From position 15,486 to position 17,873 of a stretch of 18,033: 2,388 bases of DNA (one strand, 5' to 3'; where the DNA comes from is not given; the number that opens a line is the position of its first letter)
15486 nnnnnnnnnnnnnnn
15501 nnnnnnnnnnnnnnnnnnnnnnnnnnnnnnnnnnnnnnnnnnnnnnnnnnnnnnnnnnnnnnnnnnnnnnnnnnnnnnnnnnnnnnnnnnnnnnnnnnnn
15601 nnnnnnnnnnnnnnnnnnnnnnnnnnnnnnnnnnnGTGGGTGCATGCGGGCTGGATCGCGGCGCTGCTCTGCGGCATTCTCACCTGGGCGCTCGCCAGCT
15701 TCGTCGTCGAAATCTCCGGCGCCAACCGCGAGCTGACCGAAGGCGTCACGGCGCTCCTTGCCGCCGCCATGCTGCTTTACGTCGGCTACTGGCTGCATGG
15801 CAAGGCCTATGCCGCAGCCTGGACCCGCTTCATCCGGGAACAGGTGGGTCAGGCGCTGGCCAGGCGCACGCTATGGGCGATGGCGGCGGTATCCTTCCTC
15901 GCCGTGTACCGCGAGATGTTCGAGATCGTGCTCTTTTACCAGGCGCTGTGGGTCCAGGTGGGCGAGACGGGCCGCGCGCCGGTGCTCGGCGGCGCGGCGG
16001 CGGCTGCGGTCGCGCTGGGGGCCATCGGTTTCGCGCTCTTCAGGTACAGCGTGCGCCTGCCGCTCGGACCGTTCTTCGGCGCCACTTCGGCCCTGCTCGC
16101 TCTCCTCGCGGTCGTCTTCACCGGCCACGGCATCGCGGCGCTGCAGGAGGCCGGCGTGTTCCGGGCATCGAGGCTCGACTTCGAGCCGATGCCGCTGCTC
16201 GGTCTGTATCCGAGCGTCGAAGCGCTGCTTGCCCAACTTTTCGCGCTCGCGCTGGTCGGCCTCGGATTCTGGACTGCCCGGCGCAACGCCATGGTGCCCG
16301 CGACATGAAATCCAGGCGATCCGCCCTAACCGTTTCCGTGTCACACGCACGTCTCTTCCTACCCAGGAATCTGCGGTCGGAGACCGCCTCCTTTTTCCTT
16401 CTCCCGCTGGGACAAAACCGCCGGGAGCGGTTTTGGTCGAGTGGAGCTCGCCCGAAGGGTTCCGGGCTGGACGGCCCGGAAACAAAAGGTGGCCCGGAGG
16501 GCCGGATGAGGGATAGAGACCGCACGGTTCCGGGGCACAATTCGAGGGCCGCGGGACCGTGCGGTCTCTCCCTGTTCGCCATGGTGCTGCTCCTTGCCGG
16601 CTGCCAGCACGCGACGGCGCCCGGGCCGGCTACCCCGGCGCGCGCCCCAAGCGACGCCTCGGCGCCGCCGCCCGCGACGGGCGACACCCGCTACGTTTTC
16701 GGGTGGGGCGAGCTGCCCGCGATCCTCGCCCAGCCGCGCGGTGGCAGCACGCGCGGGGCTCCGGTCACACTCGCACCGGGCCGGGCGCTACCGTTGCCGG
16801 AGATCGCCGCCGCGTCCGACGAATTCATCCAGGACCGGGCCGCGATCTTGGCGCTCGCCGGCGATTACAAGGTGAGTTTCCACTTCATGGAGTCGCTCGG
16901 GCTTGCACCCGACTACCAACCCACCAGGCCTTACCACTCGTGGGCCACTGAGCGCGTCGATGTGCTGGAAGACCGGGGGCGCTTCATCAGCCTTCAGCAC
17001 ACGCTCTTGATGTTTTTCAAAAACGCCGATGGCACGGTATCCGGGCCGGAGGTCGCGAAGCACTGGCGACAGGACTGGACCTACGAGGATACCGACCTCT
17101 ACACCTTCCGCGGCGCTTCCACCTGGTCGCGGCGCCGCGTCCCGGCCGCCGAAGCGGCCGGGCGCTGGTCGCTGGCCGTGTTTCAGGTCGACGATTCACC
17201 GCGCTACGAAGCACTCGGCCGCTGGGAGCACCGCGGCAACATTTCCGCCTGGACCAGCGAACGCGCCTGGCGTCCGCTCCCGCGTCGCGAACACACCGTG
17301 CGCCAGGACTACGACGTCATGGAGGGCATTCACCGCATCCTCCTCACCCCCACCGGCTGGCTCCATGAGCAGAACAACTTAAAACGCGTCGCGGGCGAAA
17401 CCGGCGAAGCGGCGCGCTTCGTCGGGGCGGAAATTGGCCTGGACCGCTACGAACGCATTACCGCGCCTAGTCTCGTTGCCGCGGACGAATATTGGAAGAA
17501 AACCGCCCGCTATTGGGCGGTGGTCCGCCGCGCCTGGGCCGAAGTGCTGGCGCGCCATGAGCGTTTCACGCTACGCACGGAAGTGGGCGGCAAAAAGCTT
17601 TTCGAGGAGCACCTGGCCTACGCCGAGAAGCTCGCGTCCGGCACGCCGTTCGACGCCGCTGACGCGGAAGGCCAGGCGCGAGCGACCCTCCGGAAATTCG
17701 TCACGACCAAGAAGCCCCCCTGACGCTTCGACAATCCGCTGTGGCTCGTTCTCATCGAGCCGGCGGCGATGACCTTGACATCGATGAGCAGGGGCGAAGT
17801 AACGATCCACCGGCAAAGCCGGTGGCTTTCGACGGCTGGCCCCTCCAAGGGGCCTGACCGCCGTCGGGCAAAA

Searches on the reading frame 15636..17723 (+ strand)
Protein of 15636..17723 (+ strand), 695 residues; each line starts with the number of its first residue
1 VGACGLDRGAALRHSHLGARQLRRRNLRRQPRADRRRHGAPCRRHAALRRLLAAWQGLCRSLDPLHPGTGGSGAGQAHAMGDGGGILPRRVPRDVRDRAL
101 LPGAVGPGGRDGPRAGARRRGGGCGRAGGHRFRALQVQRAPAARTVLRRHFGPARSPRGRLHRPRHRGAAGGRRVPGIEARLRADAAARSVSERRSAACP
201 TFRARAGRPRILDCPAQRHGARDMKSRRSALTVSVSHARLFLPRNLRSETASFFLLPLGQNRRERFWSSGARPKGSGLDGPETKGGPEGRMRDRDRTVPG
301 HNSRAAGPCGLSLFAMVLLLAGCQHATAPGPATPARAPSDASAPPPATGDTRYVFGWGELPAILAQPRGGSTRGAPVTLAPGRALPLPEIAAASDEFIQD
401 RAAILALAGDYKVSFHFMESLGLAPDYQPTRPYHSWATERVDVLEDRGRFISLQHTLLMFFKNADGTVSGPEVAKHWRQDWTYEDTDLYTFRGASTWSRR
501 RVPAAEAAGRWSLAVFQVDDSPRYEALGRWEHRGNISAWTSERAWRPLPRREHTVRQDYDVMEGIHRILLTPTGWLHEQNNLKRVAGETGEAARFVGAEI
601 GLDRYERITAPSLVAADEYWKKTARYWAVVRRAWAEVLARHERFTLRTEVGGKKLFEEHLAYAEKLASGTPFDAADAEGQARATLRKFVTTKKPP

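Call 13: search_protein_families(library=pfam, proteins=[window:15636-17723:+], max_evalue=0.001)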
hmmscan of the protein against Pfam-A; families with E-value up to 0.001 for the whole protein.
window:15636-17723:+ (695 aa): 1 family
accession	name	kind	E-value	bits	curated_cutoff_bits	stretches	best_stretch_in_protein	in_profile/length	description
PF20311.3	DUF6607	-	4.8e-66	223.4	27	1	393-686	11-291/296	Family of unknown function (DUF6607)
